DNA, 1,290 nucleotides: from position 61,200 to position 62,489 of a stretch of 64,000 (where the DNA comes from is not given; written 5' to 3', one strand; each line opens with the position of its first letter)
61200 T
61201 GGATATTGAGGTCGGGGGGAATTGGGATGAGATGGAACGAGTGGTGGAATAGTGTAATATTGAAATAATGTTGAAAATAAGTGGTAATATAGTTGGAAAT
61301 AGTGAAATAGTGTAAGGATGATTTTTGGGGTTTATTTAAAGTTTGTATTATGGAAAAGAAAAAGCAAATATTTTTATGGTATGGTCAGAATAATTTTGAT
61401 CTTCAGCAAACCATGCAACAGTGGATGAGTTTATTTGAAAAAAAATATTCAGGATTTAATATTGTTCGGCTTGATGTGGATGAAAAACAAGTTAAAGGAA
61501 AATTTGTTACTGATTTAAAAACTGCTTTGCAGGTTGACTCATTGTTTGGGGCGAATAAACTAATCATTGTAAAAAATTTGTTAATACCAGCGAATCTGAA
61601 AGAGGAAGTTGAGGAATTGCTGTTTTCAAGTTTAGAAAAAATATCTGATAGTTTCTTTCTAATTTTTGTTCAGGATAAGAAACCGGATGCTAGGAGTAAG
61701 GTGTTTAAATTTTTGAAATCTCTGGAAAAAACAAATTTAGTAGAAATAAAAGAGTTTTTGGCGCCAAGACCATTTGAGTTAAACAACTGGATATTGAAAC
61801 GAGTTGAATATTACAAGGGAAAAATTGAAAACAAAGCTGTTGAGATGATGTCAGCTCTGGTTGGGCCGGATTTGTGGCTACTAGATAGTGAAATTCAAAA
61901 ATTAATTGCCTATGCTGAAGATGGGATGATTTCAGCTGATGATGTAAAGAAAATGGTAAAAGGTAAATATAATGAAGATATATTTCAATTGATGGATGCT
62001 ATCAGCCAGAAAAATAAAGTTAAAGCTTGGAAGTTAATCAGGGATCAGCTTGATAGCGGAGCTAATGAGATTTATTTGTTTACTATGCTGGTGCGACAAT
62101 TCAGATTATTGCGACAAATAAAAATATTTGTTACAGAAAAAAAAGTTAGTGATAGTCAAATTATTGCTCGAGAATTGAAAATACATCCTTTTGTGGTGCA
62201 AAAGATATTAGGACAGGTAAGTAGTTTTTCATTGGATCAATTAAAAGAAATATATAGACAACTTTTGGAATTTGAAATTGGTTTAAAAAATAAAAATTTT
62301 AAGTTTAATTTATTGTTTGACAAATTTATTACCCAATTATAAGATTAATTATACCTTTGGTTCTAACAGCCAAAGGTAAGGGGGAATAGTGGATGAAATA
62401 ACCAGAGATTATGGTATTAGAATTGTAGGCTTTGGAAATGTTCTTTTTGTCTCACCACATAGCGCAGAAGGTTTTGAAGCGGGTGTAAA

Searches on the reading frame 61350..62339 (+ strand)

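Call 14: search_protein_families(library=pfam, proteins=[window:61350-62339:+], max_evalue=0.001)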
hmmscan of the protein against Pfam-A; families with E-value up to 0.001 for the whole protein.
window:61350-62339:+ (330 aa): 2 families
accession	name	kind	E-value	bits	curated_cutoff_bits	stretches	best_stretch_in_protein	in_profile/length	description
PF21694.2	DNA_pol3_delta_C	-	5.7e-27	94.6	27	1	209-330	2-121/121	DNA polymerase III delta subunit, C-terminal domain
PF06144.19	DNA_pol3_delta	-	7.6e-08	32.8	21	1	9-133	2-123/124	DNA polymerase III, delta subunit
